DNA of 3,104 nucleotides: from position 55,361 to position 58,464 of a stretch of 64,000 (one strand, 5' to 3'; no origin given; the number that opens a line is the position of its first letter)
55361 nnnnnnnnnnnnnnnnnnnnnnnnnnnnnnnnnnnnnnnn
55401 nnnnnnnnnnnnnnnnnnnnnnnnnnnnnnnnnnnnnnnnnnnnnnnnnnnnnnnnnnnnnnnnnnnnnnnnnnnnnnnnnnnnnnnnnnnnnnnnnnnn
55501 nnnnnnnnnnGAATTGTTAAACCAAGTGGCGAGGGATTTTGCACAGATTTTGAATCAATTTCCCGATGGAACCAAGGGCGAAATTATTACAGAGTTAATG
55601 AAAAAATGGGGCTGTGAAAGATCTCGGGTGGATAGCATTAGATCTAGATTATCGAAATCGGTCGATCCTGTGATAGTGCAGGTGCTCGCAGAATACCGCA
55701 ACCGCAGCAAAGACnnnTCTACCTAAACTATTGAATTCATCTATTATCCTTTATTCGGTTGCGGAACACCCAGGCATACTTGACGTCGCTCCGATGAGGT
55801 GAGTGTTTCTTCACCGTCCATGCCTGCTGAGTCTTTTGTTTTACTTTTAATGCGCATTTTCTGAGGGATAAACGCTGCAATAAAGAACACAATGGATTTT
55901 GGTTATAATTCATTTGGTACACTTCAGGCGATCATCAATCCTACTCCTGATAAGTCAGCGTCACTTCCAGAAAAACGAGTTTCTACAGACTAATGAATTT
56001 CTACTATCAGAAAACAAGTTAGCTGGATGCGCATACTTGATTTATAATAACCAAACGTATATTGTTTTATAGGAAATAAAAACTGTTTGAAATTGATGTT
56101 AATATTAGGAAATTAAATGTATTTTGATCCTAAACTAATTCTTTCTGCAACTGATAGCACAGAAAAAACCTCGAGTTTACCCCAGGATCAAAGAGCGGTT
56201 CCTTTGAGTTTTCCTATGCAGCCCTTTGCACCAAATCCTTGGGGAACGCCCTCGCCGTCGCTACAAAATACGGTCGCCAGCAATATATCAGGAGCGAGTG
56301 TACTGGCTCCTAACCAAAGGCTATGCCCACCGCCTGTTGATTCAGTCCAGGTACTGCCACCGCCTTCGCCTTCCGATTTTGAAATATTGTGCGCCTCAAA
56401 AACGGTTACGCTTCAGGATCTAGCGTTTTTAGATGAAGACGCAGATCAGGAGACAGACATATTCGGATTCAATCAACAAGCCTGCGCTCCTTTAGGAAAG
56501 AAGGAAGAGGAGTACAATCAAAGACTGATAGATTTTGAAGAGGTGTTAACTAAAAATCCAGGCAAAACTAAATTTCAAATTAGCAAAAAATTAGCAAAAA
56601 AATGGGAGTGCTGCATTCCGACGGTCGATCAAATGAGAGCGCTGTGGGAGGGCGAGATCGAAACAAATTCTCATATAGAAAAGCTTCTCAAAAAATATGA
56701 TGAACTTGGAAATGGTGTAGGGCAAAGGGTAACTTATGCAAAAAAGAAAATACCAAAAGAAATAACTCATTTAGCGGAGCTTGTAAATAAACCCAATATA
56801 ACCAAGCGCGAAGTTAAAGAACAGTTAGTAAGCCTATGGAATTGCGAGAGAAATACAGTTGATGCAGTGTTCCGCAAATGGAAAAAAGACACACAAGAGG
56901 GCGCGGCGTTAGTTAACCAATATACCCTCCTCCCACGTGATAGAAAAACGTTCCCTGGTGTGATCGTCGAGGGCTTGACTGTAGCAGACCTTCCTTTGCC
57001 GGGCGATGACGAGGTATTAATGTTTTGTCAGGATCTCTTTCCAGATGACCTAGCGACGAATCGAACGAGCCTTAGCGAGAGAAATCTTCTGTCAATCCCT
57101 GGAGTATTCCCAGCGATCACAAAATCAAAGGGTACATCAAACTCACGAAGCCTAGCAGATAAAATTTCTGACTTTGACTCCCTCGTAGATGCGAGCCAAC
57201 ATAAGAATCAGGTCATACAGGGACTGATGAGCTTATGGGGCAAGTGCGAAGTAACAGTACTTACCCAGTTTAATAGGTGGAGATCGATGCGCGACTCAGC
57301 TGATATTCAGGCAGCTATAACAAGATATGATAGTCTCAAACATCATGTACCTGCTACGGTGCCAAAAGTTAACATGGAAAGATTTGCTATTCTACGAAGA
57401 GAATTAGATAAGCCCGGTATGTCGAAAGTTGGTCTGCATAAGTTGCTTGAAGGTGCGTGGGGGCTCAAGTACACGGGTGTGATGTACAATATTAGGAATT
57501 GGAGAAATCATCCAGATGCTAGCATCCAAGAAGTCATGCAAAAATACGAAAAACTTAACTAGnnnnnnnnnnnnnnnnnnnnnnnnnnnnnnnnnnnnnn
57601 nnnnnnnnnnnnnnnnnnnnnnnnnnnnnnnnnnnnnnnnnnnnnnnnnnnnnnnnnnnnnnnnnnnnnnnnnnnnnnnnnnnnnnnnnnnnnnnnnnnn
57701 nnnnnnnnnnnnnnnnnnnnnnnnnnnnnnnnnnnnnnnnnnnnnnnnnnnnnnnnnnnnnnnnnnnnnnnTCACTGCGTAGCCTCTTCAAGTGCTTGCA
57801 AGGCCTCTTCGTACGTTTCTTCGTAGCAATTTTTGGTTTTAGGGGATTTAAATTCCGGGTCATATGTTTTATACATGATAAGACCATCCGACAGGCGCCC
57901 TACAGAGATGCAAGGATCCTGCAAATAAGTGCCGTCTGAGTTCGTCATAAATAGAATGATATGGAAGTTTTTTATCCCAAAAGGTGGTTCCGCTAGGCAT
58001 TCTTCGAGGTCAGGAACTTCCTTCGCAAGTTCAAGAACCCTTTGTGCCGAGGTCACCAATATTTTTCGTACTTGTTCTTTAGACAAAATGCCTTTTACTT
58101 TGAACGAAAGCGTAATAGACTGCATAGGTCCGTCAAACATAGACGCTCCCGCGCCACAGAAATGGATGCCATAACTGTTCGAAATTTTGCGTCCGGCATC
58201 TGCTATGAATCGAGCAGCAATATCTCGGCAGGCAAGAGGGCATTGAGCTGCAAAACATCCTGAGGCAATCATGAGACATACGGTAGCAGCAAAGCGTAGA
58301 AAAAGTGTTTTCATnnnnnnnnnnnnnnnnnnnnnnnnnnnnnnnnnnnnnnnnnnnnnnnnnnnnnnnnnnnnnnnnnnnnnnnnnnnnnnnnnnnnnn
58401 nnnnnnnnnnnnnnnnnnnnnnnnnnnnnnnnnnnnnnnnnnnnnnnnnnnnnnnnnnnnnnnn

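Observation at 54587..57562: Paralog pair built from 3 and 4 tandem ~60-aa 'KWGC' three-helix modules: candidate DNA-binding effectors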

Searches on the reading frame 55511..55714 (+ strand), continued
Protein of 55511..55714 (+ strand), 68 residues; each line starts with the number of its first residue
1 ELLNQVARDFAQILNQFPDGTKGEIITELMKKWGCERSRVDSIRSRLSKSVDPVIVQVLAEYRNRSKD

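Call 52: find_related_loci(query=P0003, collection=genome_contigs, flank=10000)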
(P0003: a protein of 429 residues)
Query P0003 (429 aa) in genome_contigs; peptide patterns used: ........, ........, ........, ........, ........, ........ (x = any residue, [..] = any of these).
50 stretches matched a pattern, but none encodes a relative of the query by tblastn (E <= 1e-3).

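Call 67: fold_search(model_id=the predicted structure, library=viral)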
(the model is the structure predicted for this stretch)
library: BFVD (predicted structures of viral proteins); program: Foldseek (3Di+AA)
matches with E <= 10: 184; with E <= 0.001: 0
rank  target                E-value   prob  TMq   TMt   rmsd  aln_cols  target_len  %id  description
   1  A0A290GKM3            1.3e+00  0.21  0.40  0.15   5.1        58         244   24  (no name in the UniProt tables at hand)
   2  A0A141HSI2            1.3e+00  0.15  0.41  0.14  11.8        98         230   10  (no name in the UniProt tables at hand)
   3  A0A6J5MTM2            1.4e+00  0.66  0.63  0.23   3.1        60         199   23  Sigma70-ECF, RNA polymerase sigma factor, sigma-70 family [uncultured Caudovirales phage]
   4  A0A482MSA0            1.4e+00  0.33  0.49  0.48   5.0        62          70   13  Uncharacterized protein [Escherichia phage vB_EcoP_WFI101126]
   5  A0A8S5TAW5            1.4e+00  0.33  0.45  0.49   3.7        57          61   10  Uncharacterized protein [Siphoviridae sp. ctmHK36]
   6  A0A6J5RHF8            1.4e+00  0.15  0.36  0.32  10.2        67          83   15  Uncharacterized protein [uncultured Caudovirales phage]
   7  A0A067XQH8            1.6e+00  0.51  0.55  0.43   3.4        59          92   19  (no name in the UniProt tables at hand)
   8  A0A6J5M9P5            2.0e+00  0.08  0.33  0.16   9.6        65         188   25  Uncharacterized protein [uncultured Caudovirales phage]
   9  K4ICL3                2.1e+00  0.20  0.45  0.46   4.2        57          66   14  Uncharacterized protein [Escherichia phage NJ01]
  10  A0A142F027            2.4e+00  0.30  0.53  0.44   3.5        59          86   24  (no name in the UniProt tables at hand)
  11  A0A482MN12            2.4e+00  0.20  0.46  0.25   5.5        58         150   16  Uncharacterized protein [Burkholderia phage BcepSauron]
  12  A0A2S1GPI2            2.4e+00  0.14  0.43  0.39   5.1        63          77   22  Uncharacterized protein [Enterobacteria phage vB_EcoM_IME338]
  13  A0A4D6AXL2            2.6e+00  0.11  0.34  0.29   8.6        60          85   15  (no name in the UniProt tables at hand)
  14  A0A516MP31            2.7e+00  0.14  0.35  0.24   5.5        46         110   22  (no name in the UniProt tables at hand)
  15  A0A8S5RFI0            2.7e+00  0.09  0.34  0.15   5.8        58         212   17  Uncharacterized protein [virus sp. ctqEG8]
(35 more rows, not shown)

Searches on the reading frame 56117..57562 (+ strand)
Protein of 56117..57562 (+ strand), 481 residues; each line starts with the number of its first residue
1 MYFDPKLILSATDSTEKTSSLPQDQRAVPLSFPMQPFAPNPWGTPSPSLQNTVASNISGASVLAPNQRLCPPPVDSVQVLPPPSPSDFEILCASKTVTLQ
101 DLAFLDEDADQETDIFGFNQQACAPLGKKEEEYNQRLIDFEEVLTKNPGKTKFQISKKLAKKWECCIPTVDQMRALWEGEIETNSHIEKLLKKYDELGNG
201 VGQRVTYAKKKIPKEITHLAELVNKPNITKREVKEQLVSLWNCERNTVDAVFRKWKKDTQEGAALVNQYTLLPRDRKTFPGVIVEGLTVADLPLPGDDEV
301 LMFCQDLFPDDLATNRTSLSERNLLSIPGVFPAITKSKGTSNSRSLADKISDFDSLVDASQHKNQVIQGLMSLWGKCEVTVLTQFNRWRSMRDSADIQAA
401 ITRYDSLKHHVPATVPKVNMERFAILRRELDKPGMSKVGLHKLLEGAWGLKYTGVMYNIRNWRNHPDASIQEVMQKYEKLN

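Call 3: search_protein_families(library=pfam, proteins=[window:56117-57562:+], max_evalue=1)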
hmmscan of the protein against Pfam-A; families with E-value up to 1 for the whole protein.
window:56117-57562:+ (481 aa): 2 families
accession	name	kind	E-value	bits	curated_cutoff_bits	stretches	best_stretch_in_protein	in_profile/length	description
PF00505.25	HMG_box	-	0.022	15.6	25.4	0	141-164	17-40/69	HMG (high mobility group) box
PF07182.16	DUF1402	-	0.23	11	27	1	206-256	100-152/300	Protein of unknown function (DUF1402)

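Call 8: find_homologous_proteins(query=window:56117-57562:+, max_evalue=0.01)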
Query window:56117-57562:+ (481 aa): 1 proteins with E <= 0.01 among 8000 candidates.
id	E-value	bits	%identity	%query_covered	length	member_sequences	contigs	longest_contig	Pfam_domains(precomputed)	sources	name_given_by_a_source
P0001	0.0e+0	1105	100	100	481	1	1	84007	-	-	-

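Call 9: search_solved_structures(query=window:56117-57562:+, max_evalue=10)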
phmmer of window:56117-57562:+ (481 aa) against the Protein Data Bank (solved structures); distinct sequences matched with E-value up to 10: 2.
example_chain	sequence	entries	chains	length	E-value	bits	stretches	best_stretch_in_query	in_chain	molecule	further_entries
5ugr_A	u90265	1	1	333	0.15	14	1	319-451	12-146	Malyl-CoA lyase/beta-methylmalyl-CoA lyase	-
8b2x_M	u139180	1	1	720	1.2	11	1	369-415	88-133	Type I-G CRISPR Cascade large subunit CSX17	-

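Call 10: find_encoding_contigs(protein=window:56117-57562:+, flank=10000, max_places=6)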
Protein window:56117-57562:+ (481 aa): 1 contig read that carries it; 1 place shown.
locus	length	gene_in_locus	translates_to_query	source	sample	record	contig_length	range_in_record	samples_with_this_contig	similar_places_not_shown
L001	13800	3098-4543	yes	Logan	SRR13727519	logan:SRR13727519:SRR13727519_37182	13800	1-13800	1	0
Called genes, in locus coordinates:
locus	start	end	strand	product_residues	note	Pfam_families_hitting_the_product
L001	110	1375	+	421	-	-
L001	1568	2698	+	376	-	-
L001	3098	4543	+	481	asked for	-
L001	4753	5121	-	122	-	-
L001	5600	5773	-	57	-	-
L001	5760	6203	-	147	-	-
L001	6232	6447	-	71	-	-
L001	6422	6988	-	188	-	-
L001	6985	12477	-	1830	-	PF20148:DUF6531, PF05593:RHS_repeat (faint), PF25023:TEN_YD-shell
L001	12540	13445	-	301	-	PF12146:Hydrolase_4, PF00561:Abhydrolase_1, PF12697:Abhydrolase_6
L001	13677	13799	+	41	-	?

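Call 29: list_cluster_members(proteins=[P0001, P0002, P0003, P0004, P0005, P0007, P0009, P0014, P0011])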
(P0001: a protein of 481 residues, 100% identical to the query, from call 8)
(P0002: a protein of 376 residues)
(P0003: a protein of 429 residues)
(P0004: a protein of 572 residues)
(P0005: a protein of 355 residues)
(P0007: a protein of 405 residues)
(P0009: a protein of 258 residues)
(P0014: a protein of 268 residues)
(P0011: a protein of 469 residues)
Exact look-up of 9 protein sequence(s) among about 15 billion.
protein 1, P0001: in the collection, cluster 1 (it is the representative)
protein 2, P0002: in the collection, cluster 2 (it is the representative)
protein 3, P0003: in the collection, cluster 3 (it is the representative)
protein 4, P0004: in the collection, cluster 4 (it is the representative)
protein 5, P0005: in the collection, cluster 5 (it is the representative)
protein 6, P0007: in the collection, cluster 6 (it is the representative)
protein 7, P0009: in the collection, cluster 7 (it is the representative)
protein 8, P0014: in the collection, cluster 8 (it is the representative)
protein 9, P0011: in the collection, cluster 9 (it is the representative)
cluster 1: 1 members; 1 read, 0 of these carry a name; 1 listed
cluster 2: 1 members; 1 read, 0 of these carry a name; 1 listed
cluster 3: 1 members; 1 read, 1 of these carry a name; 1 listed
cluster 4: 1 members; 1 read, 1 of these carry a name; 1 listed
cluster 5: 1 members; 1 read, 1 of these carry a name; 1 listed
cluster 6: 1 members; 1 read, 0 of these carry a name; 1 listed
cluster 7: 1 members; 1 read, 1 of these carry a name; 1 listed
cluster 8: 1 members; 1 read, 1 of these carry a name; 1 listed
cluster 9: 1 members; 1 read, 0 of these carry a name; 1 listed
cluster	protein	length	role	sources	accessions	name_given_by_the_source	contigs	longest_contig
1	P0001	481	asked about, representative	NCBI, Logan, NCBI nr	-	-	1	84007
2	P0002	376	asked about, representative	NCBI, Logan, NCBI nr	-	-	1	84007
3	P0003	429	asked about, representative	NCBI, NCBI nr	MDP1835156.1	MAG: hypothetical protein Q8K75_04420 [Chlamydiales bacterium] | hypothetical protein [Chlamydiales bacterium]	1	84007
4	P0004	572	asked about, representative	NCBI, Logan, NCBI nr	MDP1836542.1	MAG: hypothetical protein Q8K75_11535 [Chlamydiales bacterium] | hypothetical protein [Chlamydiales bacterium]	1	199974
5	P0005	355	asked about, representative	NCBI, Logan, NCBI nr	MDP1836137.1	MAG: hypothetical protein Q8K75_09485 [Chlamydiales bacterium] | hypothetical protein [Chlamydiales bacterium]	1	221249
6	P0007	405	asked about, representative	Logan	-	-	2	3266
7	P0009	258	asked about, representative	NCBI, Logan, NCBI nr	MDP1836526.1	MAG: hypothetical protein Q8K75_11455 [Chlamydiales bacterium] | hypothetical protein [Chlamydiales bacterium]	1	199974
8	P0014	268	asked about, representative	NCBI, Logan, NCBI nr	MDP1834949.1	MAG: hypothetical protein Q8K75_03375 [Chlamydiales bacterium] | hypothetical protein [Chlamydiales bacterium]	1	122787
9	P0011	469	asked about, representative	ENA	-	-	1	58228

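Call 49: predict_structure(alignment_id=A3)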
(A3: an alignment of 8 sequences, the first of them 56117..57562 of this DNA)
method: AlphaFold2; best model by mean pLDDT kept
length: 481 residues; sequences in the alignment: 8
mean_pLDDT: 62.9   pTM: 0.28
mean pLDDT of the five models: 62.9, 62.5, 60.2, 59.5, 58.2
residues with pLDDT >= 90: 54; 70-90: 197; 50-70: 20; < 50: 210
segments of 3 or more residues with pLDDT < 50: 1-128, 200-211, 276-342, 412-414
pLDDT, mean of each block of 10 residues (from residue 1): 41 38 36 40 37 32 34 39 36 29 31 33 42 85 87 86 78 81 83 78 41 75 87 87 81 83 86 56 35 36 31 33 37 37 71 88 83 79 80 82 80 58 93 94 93 88 86 95 71
secondary structure, 60 per line:
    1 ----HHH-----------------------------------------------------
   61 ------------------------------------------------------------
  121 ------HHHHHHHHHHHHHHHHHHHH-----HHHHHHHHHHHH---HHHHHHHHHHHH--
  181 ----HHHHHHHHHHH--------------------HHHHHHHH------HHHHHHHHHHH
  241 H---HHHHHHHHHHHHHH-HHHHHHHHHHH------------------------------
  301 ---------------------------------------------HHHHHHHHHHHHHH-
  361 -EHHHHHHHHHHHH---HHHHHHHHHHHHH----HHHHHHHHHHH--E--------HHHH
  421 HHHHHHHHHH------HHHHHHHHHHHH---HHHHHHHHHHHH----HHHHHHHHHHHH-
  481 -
elements in order: H127-146 H152-163 H167-178 H185-195 H216-223 H230-241 H245-258 H260-270 H346-359 H363-374 H378-390 H395-405 H417-430 H437-448 H452-463 H468-479

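Call 51: fold_search(model_id=the predicted structure, library=pdb)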
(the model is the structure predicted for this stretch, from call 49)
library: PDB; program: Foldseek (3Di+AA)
matches with E <= 10: 122; with E <= 0.001: 0
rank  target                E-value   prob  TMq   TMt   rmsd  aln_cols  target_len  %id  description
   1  4fcy_A                9.7e-01  0.23  0.10  0.11  15.5       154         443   11  Crystal structure of the bacteriophage Mu transpososome (released 2012-11-07)
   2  4fcy_B                1.3e+00  0.16  0.10  0.10  15.8       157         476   13  Crystal structure of the bacteriophage Mu transpososome (released 2012-11-07)
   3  6u82_D                1.5e+00  0.21  0.12  0.27   9.8       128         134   16  Crystal Structure of the Double Homeodomain of DUX4 in Complex with a DNA aptamer containing bulge and loop (released 2020-02-19)
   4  6ylg_K                1.5e+00  0.08  0.08  0.13  21.8       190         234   13  Rix1-Rea1 pre-60S particle - 60S core, body 1 (rigid body refinement) (released 2020-07-29)
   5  6e8c_A                1.6e+00  0.25  0.13  0.31   8.6       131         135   15  Crystal structure of the double homeodomain of DUX4 in complex with DNA (released 2018-12-26)
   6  5wc9_A                1.8e+00  0.14  0.08  0.23  14.7       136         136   14  Human Pit-1 and 4xCATT DNA complex (released 2017-11-22)
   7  8zf3_A                1.8e+00  0.12  0.08  0.18  14.2       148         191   14  Quorum Sensing Master Regulator SmcR of Photobacterium profundum (released 2025-05-07)
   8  8fl2_NU               1.8e+00  0.08  0.08  0.06  19.3       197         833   14  Human nuclear pre-60S ribosomal subunit (State I1) (released 2023-07-12)
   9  7dw5_A                2.0e+00  0.16  0.09  0.27  18.1       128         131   16  Crystal structure of DUX4 HD1-HD2 domain complexed with ERG sites (released 2021-11-03)
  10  1j09                  2.3e+00  0.16  0.10  0.11  12.6       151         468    9  Crystal structure of Thermus thermophilus glutamyl-tRNA synthetase complexed with ATP and Glu (released 2003-02-25)
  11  6ylh_K                2.4e+00  0.06  0.08  0.13  21.5       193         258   13  Rix1-Rea1 pre-60S particle - full composite structure (released 2020-07-29)
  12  8rdu_R                2.6e+00  0.16  0.10  0.10  16.5       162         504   17  Conformational Landscape of the Type V-K CRISPR-associated TransposonIntegration Assembly CAST V-K composite map (released 2024-06-19)
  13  1avh_A                3.0e+00  0.04  0.09  0.13  24.8       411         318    9  CRYSTAL AND MOLECULAR STRUCTURE OF HUMAN ANNEXIN V AFTER REFINEMENT. IMPLICATIONS FOR STRUCTURE, MEMBRANE BINDING AND  (released 1994-01-31)
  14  6u81_A                3.2e+00  0.13  0.12  0.27   9.7       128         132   16  Crystal Structure of the Double Homeodomain of DUX4 in Complex with a DNA aptamer (released 2020-02-19)
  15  3lsj_A                3.2e+00  0.09  0.10  0.17  13.1       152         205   10  Crystal structure of DesT in complex with palmitoyl-CoA (released 2010-08-04)
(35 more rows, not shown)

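Call 58: search_dna_similar(query=window:56117-57562:+, collection=plasmids, mode=protein, max_evalue=0.01, max_rows=10)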
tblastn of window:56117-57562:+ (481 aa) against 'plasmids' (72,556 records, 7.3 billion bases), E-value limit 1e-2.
No match.

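Call 62: search_protein_families(library=ncbifam, proteins=[window:56117-57562:+], max_evalue=0.01)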
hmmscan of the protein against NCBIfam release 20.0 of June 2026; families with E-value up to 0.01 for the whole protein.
window:56117-57562:+ (481 aa): 0 families

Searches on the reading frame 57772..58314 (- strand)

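Call 3: search_protein_families(library=pfam, proteins=[window:57772-58314:-], max_evalue=1)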
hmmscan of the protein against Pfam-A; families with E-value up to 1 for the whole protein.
window:57772-58314:- (180 aa): 1 family
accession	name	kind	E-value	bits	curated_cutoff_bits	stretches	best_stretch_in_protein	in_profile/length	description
PF04723.20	GRDA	-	0.23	11.7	22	0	139-167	98-126/147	Glycine reductase complex selenoprotein A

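Call 62: search_protein_families(library=ncbifam, proteins=[window:57772-58314:-], max_evalue=0.01)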
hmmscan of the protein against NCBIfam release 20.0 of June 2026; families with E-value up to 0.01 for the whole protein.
window:57772-58314:- (180 aa): 0 families
